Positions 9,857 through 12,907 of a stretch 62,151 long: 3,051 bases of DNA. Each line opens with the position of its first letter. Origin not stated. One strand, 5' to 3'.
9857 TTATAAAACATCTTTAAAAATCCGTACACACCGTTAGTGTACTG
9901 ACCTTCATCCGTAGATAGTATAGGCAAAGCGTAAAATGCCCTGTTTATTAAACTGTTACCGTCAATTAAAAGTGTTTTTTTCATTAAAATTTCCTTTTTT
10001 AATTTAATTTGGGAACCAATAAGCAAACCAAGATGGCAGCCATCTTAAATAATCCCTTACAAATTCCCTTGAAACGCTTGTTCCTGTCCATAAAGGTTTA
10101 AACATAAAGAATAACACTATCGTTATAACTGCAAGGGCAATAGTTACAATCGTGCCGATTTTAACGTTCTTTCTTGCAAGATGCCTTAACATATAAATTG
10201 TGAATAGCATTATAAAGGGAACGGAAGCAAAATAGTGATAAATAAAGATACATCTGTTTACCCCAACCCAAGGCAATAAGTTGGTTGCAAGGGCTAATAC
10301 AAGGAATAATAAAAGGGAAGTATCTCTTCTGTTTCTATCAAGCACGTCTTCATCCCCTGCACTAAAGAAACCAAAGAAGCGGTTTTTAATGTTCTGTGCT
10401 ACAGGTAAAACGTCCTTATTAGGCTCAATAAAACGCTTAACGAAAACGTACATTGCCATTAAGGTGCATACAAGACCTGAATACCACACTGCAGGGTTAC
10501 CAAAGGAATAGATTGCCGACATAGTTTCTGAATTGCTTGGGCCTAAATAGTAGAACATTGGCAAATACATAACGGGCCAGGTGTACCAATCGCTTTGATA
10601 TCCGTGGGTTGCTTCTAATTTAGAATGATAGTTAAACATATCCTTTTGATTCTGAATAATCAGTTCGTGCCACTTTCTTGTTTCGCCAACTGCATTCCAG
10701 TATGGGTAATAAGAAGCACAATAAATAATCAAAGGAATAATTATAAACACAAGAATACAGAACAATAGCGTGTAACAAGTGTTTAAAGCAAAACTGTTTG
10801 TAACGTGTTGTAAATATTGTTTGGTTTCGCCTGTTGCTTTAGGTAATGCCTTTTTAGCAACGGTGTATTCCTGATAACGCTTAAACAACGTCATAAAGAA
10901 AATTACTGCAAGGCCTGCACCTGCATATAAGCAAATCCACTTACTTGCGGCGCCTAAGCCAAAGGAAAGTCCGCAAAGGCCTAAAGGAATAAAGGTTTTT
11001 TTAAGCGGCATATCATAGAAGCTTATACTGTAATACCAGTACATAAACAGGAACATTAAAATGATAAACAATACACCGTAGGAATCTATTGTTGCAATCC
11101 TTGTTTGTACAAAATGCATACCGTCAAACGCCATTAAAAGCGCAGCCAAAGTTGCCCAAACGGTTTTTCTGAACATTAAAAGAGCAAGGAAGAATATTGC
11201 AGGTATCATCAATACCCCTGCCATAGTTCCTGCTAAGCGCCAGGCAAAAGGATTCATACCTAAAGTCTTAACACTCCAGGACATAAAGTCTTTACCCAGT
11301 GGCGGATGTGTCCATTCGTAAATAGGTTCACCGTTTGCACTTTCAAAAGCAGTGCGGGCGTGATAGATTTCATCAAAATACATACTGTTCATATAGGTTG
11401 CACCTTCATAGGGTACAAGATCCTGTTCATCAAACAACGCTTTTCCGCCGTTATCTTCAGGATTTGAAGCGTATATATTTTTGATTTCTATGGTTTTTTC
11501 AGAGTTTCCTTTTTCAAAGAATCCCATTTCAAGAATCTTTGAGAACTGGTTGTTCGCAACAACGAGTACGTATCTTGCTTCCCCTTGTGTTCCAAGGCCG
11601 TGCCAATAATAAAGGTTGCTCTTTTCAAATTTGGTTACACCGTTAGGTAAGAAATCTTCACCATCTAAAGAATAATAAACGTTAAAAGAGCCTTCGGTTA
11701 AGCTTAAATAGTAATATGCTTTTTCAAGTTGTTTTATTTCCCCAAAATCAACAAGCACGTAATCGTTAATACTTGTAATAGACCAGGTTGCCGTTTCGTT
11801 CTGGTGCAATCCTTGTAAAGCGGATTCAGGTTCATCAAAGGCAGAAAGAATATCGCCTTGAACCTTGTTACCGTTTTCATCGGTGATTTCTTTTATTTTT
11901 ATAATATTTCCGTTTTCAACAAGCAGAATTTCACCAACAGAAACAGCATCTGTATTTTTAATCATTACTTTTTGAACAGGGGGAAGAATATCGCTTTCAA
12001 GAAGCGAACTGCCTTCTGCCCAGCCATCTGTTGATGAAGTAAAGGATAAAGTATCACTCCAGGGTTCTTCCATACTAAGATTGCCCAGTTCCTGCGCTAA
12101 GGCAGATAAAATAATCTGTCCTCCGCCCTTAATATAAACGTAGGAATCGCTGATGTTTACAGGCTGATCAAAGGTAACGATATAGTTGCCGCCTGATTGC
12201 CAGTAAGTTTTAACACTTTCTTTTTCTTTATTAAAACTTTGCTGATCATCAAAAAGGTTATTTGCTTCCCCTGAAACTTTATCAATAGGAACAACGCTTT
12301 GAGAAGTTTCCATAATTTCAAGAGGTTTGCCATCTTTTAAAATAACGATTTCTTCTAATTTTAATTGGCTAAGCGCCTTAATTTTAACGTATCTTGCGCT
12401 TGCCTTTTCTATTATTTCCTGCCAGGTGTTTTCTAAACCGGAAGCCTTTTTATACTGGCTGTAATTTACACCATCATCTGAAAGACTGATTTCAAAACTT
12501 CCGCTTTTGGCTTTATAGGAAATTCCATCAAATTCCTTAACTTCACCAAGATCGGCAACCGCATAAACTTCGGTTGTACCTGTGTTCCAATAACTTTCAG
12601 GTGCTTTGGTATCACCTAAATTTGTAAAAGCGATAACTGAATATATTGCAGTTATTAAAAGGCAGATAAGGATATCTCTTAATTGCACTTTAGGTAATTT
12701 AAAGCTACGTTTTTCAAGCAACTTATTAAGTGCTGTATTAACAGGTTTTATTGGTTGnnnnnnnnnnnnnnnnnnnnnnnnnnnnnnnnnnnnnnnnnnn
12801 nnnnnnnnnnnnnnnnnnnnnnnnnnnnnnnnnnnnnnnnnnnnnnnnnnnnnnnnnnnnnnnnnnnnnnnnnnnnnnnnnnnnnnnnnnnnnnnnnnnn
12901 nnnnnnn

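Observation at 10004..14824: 1606-aa single polypeptide fusing two different GT-C membrane glycosyltransferases with four lectin-like domains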

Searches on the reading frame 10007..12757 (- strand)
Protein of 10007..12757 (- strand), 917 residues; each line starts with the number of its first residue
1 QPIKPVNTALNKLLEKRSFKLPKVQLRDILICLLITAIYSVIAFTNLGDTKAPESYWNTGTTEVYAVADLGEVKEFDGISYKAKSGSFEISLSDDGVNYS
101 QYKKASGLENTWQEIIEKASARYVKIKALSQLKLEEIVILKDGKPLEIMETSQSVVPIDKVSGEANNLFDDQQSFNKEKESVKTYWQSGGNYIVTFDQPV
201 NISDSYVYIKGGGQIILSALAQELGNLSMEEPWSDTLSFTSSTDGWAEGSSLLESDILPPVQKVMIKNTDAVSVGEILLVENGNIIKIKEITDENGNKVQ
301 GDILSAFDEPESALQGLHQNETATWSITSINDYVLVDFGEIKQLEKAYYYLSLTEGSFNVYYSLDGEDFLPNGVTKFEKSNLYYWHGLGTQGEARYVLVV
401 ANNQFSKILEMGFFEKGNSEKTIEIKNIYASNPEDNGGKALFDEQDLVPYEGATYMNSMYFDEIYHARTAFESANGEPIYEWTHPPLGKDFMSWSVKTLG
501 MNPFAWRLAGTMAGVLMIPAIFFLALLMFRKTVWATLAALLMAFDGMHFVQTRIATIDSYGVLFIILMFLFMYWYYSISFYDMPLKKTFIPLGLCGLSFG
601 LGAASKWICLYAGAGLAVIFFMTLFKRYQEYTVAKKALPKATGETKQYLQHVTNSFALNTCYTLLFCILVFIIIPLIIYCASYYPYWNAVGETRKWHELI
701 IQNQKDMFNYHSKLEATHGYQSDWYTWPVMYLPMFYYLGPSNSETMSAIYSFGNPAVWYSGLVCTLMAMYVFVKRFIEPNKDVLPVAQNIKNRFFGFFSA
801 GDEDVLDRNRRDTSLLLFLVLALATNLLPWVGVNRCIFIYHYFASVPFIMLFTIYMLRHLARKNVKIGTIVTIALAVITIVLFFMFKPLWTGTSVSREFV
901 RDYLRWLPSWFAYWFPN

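Call 29: predict_structure(alignment_id=A2)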
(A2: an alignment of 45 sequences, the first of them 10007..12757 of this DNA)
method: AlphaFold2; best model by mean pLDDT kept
length: 917 residues; sequences in the alignment: 45
mean_pLDDT: 87.2   pTM: 0.73
mean pLDDT of the five models: 87.2, 87.0, 86.9, 86.7, 86.1
residues with pLDDT >= 90: 492; 70-90: 354; 50-70: 54; < 50: 17
segments of 3 or more residues with pLDDT < 50: 1-4, 717-727
pLDDT, mean of each block of 10 residues (from residue 1): 53 78 93 97 89 89 93 94 91 95 86 89 95 91 91 92 90 69 86 94 89 91 89 92 82 81 94 92 89 91 90 72 83 95 93 86 91 82 82 93 90 89 94 88 91 80 78 83 85 88 88 96 96 97 93 83 96 92 92 96 91 93 92 92 91 94 96 95 89 90 86 57 50 72 86 88 94 84 61 84 78 91 86 55 86 96 91 97 93 90 87 77
secondary structure, 60 per line:
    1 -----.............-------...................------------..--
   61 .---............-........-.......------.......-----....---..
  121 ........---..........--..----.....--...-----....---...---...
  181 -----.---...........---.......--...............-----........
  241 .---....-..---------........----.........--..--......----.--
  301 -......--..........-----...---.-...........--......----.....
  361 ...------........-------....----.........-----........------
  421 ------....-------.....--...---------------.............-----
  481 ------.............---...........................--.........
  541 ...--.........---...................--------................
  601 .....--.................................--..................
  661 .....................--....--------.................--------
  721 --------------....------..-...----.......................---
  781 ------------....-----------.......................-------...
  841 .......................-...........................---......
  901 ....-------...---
elements in order (helices of 4 or more, strands of 3 or more residues): H6-18 H26-44 E65-76 E78-85 E87-93 E100-106 E112-115 E119-128 E132-141 E150-154 H165-168 E190-200 E204-210 E213-220 H221-227 E233-241 E245-248 E261-268 E273-281 E288-293 H302-307 H310-319 E325-327 E333-343 E346-351 E356-363 E370-377 E385-388 E393-401 E407-414 E427-430 H438-442 H463-475 H487-499 H503-529 H532-543 H546-554 H558-576 H585-605 H608-640 H643-681 H684-687 H696-712 E735-738 E748-750 H755-777 H793-796 H808-830 H838-863 H865-891 H897-904

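Call 31: fold_search(model_id=the predicted structure, library=pdb)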
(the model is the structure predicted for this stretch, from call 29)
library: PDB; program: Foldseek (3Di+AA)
matches with E <= 10: 787; with E <= 0.001: 13
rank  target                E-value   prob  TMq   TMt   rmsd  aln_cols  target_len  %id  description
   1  9i5k_A                1.6e-12  1.00  0.39  0.69   5.5       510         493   19  Structure of the Chaetomium thermophilum Pmt4 homodimer (C2 symmetry) (released 2025-12-24)
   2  9e61_B                2.8e-09  1.00  0.37  0.46   7.0       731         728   12  Cryo-EM structure of Saccharomyces cerevisiae Pmt4 apo form (released 2025-10-15)
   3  9e6i_B                2.9e-09  1.00  0.37  0.46   7.0       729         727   12  Cryo-EM structure of Saccharomyces cerevisiae Pmt4-Ccw5 complex (released 2025-10-15)
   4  9e61_A                2.9e-09  1.00  0.37  0.46   7.1       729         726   12  Cryo-EM structure of Saccharomyces cerevisiae Pmt4 apo form (released 2025-10-15)
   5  9i5l_A                7.7e-09  1.00  0.38  0.49   7.6       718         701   14  Structure of the Chaetomium thermophilum Pmt4 homodimer (C1 symmetry) (released 2025-12-24)
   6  6p25_A                2.0e-08  1.00  0.38  0.47   5.9       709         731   12  Structure of S. cerevisiae protein O-mannosyltransferase Pmt1-Pmt2 complex bound to the sugar donor and a peptide acce (released 2019-07-10)
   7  6p25_B                5.4e-08  1.00  0.39  0.51   6.4       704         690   12  Structure of S. cerevisiae protein O-mannosyltransferase Pmt1-Pmt2 complex bound to the sugar donor and a peptide acce (released 2019-07-10)
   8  7e9s_A                3.6e-05  1.00  0.25  0.26  15.1       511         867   12  Archaeal oligosaccharyltransferase AglB from Archaeoglobus fulgidus in complex with an inhibitory peptide and a dolich (released 2021-09-08)
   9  5ezm                  6.8e-05  1.00  0.21  0.34  14.2       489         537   14  Crystal Structure of ArnT from Cupriavidus metallidurans in the apo state (released 2016-02-17)
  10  3waj                  1.0e-04  1.00  0.24  0.28  18.5       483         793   14  Crystal structure of the Archaeoglobus fulgidus oligosaccharyltransferase (O29867_ARCFU) complex with Zn and sulfate (released 2013-10-30)
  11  5gmy_A                2.5e-04  1.00  0.24  0.26  18.4       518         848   13  Crystal structure of the Archaeoglobus fulgidus oligosaccharyltransferase (O29867_ARCFU) tethered with an acceptor pep (released 2017-02-01)
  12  5f15                  5.9e-04  1.00  0.22  0.36  12.7       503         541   14  Crystal Structure of ArnT from Cupriavidus metallidurans bound to Undecaprenyl phosphate (released 2016-02-17)
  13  5ogl_A                8.7e-04  1.00  0.24  0.30  13.5       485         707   11  Structure of bacterial oligosaccharyltransferase PglB in complex with an acceptor peptide and an lipid-linked oligosac (released 2017-10-25)
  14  7t4s_F                5.8e-03  0.63  0.07  0.17  23.2       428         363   12  CryoEM structure of the HCMV Pentamer gH/gL/UL128/UL130/UL131A in complex with NRP2 and neutralizing fabs 8I21 and 13H (released 2022-03-23)
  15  2phl_C                1.1e-02  0.54  0.07  0.15  15.9       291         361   11  THE STRUCTURE OF PHASEOLIN AT 2.2 ANGSTROMS RESOLUTION: IMPLICATIONS FOR A COMMON VICILIN(SLASH)LEGUMIN STRUCTURE AND  (released 1994-09-30)
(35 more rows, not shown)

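Call 49: find_related_loci(query=A2, collection=genome_contigs, flank=7000)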
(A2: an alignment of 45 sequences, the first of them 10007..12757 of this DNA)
Query A2 (917 aa) in genome_contigs; peptide patterns used: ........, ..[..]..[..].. (x = any residue, [..] = any of these).
600 stretches matched a pattern (row limit reached: there are more); 590 encode a relative of the query (tblastn E <= 1e-3); the best 80 are kept; 80 distinct loci.
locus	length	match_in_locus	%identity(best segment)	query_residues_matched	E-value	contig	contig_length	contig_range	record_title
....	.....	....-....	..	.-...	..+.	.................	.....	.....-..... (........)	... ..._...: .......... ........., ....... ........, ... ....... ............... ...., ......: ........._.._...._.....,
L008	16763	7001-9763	55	7-915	0e+0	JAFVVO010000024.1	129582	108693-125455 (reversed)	MAG: Clostridia bacterium isolate RGIG5434 Sheep_Colon-4__c525375, whole genome shotgun sequence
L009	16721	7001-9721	55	7-915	0e+0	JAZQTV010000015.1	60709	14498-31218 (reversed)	MAG: Clostridia bacterium isolate T1900045185_TC20190181.MAGScoT_cleanbin_000015 SGB_5266_k141_1728379, whole genome sho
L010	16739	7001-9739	50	1-910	0e+0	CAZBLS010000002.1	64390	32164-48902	MAG TPA_asm: uncultured Oscillospiraceae bacterium isolate SRP350583_co2_425 genome assembly, contig: NODE_488_length_64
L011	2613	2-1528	60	399-910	0e+0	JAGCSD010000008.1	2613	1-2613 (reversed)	MAG: Clostridia bacterium isolate RGIG10073 Yak_Rumen-1__c57261, whole genome shotgun sequence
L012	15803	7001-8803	44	28-910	3e-142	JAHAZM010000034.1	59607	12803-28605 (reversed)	MAG: Eubacteriales bacterium isolate MB2.83 k127_596158, whole genome shotgun sequence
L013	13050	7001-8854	40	20-910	4e-134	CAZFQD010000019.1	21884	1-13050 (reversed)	MAG TPA_asm: uncultured Oscillospiraceae bacterium isolate SRP178699_co1_131 genome assembly, contig: NODE_2820_length_2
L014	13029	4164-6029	40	9-910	2e-133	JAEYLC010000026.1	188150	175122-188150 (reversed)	MAG: Bacillota bacterium isolate OH_HFB_48 k127_572859, whole genome shotgun sequence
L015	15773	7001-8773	43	23-915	5e-128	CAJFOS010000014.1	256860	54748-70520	Candidatus Allochristensenella caecavium isolate Coassembly_mag_524 genome assembly, contig: MAGpy_11413_min2k_bin_524_f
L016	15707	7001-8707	40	26-910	5e-121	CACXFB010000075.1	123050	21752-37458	MAG: uncultured Lachnospiraceae bacterium isolate RUG11200 genome assembly, contig: RUG11200_asm_75, whole genome shotgu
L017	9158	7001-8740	41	20-910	1e-120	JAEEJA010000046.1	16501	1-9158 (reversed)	MAG: Lachnospiraceae bacterium isolate Tb.RUG.159 k141_5902351_flag=1_multi=11.9933_len=16501, whole genome shotgun sequ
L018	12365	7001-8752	41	16-910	3e-120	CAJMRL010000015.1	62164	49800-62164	TPA_asm: uncultured bacterium isolate ERR260181-bin.21 genome assembly, contig: NODE_359_length_62164_cov_24.498607, who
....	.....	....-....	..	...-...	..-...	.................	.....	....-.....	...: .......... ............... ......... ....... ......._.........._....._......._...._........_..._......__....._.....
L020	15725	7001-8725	37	35-910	5e-118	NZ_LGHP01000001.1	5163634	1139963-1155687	Bacillus sp. FJAT-28004 scaffold_0, whole genome shotgun sequence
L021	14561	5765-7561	43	11-910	9e-118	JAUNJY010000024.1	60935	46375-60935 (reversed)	MAG: bacterium isolate S2R_St_11 NODE_133_length_60935_cov_12.994859, whole genome shotgun sequence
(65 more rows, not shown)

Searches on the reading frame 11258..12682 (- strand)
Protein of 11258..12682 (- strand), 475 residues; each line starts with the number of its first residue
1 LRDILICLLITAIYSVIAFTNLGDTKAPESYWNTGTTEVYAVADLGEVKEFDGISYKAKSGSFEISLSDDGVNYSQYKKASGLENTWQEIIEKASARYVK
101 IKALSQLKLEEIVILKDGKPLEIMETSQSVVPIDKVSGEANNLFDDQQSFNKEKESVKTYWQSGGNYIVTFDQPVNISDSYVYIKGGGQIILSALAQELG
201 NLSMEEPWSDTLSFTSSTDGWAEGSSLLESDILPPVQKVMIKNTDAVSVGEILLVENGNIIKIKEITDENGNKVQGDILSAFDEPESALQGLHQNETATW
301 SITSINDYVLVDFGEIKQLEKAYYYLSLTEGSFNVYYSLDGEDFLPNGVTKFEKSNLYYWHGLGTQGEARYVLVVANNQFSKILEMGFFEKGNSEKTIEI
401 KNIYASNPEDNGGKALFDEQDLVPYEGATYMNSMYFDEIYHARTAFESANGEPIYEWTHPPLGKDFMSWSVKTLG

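Call 7: search_protein_families(library=pfam, proteins=[window:11258-12682:-], max_evalue=10)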
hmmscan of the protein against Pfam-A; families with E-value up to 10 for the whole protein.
seq(475 aa): 2 families
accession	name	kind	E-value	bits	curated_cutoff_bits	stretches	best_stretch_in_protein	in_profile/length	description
PF00754.31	F5_F8_type_C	-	8.4e-12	45.8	28.2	2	28-105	22-114/127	F5/8 type C domain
PF19769.4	CPxCG_zf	-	0.2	11.9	27.2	1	237-275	58-96/183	CPxCG-related zinc finger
